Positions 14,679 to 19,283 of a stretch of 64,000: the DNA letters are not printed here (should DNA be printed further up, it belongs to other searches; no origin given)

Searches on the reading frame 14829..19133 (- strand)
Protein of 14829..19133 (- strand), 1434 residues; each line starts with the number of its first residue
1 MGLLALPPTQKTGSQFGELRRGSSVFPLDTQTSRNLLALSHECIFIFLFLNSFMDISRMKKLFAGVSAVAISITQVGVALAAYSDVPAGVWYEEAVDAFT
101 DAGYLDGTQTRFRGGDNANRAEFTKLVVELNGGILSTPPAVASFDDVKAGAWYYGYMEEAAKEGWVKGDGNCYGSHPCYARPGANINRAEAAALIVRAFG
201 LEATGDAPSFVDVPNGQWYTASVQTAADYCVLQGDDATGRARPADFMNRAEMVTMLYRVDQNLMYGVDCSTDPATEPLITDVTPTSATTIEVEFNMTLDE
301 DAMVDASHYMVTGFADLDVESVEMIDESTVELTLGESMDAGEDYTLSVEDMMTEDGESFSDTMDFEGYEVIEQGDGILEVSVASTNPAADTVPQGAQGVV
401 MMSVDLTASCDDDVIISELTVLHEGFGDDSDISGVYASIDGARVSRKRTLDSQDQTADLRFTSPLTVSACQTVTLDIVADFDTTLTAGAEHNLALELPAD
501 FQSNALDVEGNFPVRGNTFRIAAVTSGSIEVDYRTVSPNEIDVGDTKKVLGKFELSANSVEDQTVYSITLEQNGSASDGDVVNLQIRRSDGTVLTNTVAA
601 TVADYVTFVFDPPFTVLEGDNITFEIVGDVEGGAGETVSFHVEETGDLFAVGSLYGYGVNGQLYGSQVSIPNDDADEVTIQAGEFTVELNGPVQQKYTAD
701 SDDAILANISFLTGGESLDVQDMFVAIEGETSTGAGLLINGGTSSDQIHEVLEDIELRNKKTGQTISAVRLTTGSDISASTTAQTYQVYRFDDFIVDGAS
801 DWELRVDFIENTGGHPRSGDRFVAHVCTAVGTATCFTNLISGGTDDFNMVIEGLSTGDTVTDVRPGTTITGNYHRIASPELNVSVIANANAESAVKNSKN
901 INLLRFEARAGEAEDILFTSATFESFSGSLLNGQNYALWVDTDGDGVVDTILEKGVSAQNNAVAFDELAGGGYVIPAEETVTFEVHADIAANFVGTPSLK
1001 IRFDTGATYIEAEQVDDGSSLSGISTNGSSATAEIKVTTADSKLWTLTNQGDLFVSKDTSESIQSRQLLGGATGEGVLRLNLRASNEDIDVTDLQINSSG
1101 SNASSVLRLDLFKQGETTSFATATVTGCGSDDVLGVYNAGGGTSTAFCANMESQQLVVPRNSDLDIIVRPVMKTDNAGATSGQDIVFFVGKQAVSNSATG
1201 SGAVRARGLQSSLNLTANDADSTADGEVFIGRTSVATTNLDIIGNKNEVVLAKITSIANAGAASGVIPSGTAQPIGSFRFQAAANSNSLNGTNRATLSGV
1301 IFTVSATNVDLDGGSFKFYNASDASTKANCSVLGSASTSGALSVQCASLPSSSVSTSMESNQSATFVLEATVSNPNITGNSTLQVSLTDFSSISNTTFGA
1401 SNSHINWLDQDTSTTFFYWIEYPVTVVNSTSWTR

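Call 46: search_protein_families(library=pfam, proteins=[window:14829-19133:-], max_evalue=0.001)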
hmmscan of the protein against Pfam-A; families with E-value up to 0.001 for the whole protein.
window:14829-19133:- (1434 aa): 1 family
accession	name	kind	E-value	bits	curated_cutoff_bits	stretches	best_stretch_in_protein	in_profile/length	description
PF00395.25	SLH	-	1.4e-10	41.4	20.8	0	143-171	1-29/44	S-layer homology domain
